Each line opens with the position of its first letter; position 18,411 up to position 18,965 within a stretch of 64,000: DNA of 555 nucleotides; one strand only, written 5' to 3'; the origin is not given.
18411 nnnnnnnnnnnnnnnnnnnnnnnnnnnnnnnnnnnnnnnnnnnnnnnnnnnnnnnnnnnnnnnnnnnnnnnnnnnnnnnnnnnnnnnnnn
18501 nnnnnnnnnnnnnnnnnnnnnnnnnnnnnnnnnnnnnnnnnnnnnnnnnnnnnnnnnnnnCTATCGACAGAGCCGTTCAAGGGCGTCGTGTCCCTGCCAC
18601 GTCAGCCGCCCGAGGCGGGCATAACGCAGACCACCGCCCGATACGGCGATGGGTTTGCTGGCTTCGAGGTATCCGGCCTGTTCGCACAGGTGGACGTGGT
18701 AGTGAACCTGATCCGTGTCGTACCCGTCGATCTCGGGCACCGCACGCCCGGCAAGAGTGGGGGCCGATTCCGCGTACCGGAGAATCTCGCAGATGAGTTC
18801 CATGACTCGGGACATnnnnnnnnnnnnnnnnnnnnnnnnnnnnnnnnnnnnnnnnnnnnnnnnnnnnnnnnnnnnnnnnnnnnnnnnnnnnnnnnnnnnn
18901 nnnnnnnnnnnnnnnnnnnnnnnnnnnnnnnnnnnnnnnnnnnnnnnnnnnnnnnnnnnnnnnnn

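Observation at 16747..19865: The IS1595-family element carries an unusual passenger set: SLH-domain secreted protein, small membrane protein, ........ coiled-coil protein, DUF2513 protein and a 58-aa ORF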

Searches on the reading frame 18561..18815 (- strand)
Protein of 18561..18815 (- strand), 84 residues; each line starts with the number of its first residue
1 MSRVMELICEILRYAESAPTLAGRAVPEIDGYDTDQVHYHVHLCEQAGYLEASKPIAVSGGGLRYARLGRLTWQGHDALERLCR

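Call 6: search_protein_families(library=pfam, max_evalue=0.1, proteins=[window:18561-18815:-])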
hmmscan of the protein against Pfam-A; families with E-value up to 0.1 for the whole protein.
window:18561-18815:- (84 aa): 1 family
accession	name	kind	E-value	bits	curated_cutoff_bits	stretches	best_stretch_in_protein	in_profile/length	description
PF10711.15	DUF2513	-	2.2e-13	50.8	29.6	1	3-80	2-79/100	Hypothetical protein (DUF2513)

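Call 9: find_encoding_contigs(protein=window:18561-18815:-, flank=6000, max_places=10)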
Protein window:18561-18815:- (84 aa): 16 contigs read that carry it; 10 places shown.
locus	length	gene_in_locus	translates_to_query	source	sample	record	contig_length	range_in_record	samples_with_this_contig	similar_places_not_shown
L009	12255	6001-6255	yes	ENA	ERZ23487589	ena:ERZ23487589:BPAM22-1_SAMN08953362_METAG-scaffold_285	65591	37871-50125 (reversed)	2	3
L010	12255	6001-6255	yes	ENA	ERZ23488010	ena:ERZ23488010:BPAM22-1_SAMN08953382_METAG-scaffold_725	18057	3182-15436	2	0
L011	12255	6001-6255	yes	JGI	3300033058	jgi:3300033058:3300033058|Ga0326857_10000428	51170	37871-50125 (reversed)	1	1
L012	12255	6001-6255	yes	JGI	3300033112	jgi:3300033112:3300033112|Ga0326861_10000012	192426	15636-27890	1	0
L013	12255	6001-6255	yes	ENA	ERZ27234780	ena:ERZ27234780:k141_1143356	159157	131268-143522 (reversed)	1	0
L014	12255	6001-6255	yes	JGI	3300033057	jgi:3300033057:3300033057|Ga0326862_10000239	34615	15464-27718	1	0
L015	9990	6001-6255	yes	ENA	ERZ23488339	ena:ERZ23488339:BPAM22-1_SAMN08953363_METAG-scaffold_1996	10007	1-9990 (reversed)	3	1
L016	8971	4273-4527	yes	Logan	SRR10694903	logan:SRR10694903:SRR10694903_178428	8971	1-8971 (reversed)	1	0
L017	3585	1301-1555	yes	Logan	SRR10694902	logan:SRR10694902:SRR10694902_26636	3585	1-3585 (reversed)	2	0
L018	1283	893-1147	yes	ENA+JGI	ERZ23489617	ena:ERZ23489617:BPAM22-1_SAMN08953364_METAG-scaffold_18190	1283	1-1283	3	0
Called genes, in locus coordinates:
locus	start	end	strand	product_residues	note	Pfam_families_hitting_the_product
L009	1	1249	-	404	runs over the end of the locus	PF02515:CoA_transf_3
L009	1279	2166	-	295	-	PF00274:Glycolytic (weak)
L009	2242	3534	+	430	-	PF07690:MFS_1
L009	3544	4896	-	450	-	PF04675:DNA_ligase_A_N, PF01068:DNA_ligase_A_M, PF04679:DNA_ligase_A_C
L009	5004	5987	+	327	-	PF12760:Zn_ribbon_IS1595 (weak), PF12762:DDE_Tnp_IS1595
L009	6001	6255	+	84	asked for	PF10711:DUF2513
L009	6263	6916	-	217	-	PF00395:SLH (faint)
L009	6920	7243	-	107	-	-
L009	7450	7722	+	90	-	-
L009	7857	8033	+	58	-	-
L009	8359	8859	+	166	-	-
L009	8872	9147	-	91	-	-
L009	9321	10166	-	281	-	PF00296:Bac_luciferase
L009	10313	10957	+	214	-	PF01625:PMSR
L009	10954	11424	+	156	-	PF08768:THAP4_heme-bd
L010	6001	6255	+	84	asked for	PF10711:DUF2513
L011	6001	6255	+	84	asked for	PF10711:DUF2513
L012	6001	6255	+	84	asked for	PF10711:DUF2513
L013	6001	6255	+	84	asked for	PF10711:DUF2513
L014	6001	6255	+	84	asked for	PF10711:DUF2513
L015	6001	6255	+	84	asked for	PF10711:DUF2513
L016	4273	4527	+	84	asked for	PF10711:DUF2513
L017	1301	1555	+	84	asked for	PF10711:DUF2513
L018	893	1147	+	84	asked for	PF10711:DUF2513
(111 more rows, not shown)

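Call 33: search_protein_families(library=phrogs, max_evalue=0.01, proteins=[window:18561-18815:-])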
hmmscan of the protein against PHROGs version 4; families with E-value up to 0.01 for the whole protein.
window:18561-18815:- (84 aa): 1 family
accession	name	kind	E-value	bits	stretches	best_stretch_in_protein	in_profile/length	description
phrog_585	-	unknown function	6.5e-08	33.9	1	6-81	6-87/128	-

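Call 34: search_protein_families(library=ncbifam, max_evalue=0.01, proteins=[window:18561-18815:-])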
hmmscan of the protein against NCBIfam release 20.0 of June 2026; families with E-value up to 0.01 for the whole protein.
window:18561-18815:- (84 aa): 0 families

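Call 55: search_protein_families(library=padloc, max_evalue=0.1, proteins=[window:18561-18815:-])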
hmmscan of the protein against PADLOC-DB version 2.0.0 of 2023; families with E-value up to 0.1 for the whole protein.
window:18561-18815:- (84 aa): 0 families

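Call 58: search_solved_structures(query=window:18561-18815:-, max_evalue=1)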
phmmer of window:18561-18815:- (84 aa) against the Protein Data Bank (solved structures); distinct sequences matched with E-value up to 1: 0.

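Call 83: predict_structure(protein=window:18561-18815:-)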
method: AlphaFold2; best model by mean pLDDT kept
length: 84 residues; sequences in the alignment: 1
mean_pLDDT: 80.8   pTM: 0.74
mean pLDDT of the five models: 80.8, 79.2, 76.1, 75.5, 35.0
residues with pLDDT >= 90: 23; 70-90: 45; 50-70: 16; < 50: 0
segments of 3 or more residues with pLDDT < 50: none
pLDDT, mean of each block of 10 residues (from residue 1): 84 78 55 83 93 81 78 93 85
secondary structure, 60 per line:
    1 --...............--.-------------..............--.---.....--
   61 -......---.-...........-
elements in order: H3-17 H34-47 E54-58 E62-67 H73-83

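Call 85: fold_search(model_id=the predicted structure, library=pdb)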
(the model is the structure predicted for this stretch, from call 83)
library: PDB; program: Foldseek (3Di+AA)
matches with E <= 10: 756; with E <= 0.001: 0
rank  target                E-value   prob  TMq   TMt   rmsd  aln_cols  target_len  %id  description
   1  5x7z                  1.3e-02  1.00  0.60  0.41   6.0        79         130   22  CRYSTAL STRUCTURE OF MYCOBACTERIUM TUBERCULOSIS MARR FAMILY PROTEIN RV2887 COMPLEX WITH P-AMINOSALICYLIC ACID (released 2017-08-09)
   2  5z7b_B                1.4e-02  1.00  0.61  0.28   6.0        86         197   19  Crystal structure of the VanR transcription factor in complex with vanillate (released 2018-08-29)
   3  5x80_A                2.1e-02  1.00  0.61  0.39   6.9        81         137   22  CRYSTAL STRUCTURE OF MYCOBACTERIUM TUBERCULOSIS MARR FAMILY PROTEIN RV2887 COMPLEX WITH SALICYLIC ACID (released 2017-08-09)
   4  5z7b_A                2.4e-02  1.00  0.61  0.28   6.3        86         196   19  Crystal structure of the VanR transcription factor in complex with vanillate (released 2018-08-29)
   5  3l7w                  4.5e-02  1.00  0.64  0.52   4.5        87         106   17  The Crystal Structure of smu.1704 from Streptococcus mutans UA159 (released 2010-12-08)
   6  6abt_A                4.8e-02  1.00  0.64  0.56   4.3        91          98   18  Crystal structure of transcription factor from Listeria monocytogenes (released 2019-06-05)
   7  3r0a_B                4.8e-02  0.96  0.53  0.39   5.8        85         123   12  Possible transcriptional regulator from Methanosarcina mazei Go1 (gi 21227196) (released 2011-03-23)
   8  9qbd_A                5.1e-02  0.99  0.60  0.50   5.2        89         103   12  Crystal structure of Brachyspira hampsonii PadR with Leu88 replaced by 3-aminotyrosine (released 2026-03-11)
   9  5h20                  5.4e-02  0.99  0.60  0.50   4.5        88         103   16  X-ray structure of PadR-like Transcription factor from bacteroid fragilis (released 2017-03-08)
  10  3hhh_B                6.1e-02  0.98  0.54  0.45   5.7        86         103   19  Crystal structure of transcriptional regulator, a member of PadR family, from Enterococcus faecalis V583 (released 2009-06-02)
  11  4fht_A                6.1e-02  0.98  0.58  0.38   5.3        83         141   25  Crystal Structure of the PcaV transcriptional regulator from Streptomyces coelicolor in complex with its natural ligan (released 2013-04-24)
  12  8ylg_A                6.9e-02  0.95  0.53  0.31   5.7        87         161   15  Crystal structure of Burkholderia thailandensis MftR in complex with operator DNA (released 2024-11-13)
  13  8ylg_B                7.4e-02  0.95  0.53  0.32   5.7        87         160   15  Crystal structure of Burkholderia thailandensis MftR in complex with operator DNA (released 2024-11-13)
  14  3gfj                  7.9e-02  0.99  0.59  0.37   5.7        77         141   13  Crystal structure of the ST1710 mutant (R89A) protein (released 2009-08-25)
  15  6abq_A                7.9e-02  0.97  0.57  0.45   5.7        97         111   18  Crystal structure of transcription factor from Listeria monocytogenes (released 2019-06-05)
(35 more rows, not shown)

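Call 88: search_dna_similar(query=window:18561-18815:-, collection=phages, mode=protein, max_evalue=0.001, max_rows=10)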
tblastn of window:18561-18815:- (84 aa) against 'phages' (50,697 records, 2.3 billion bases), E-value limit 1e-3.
No match.

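Call 93: find_related_loci(query=window:18561-18815:-, collection=viral_contigs, flank=6000)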
Query window:18561-18815:- (84 aa) in viral_contigs; peptide patterns used: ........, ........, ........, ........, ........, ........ (x = any residue, [..] = any of these).
22 stretches matched a pattern, but none encodes a relative of the query by tblastn (E <= 1e-3).
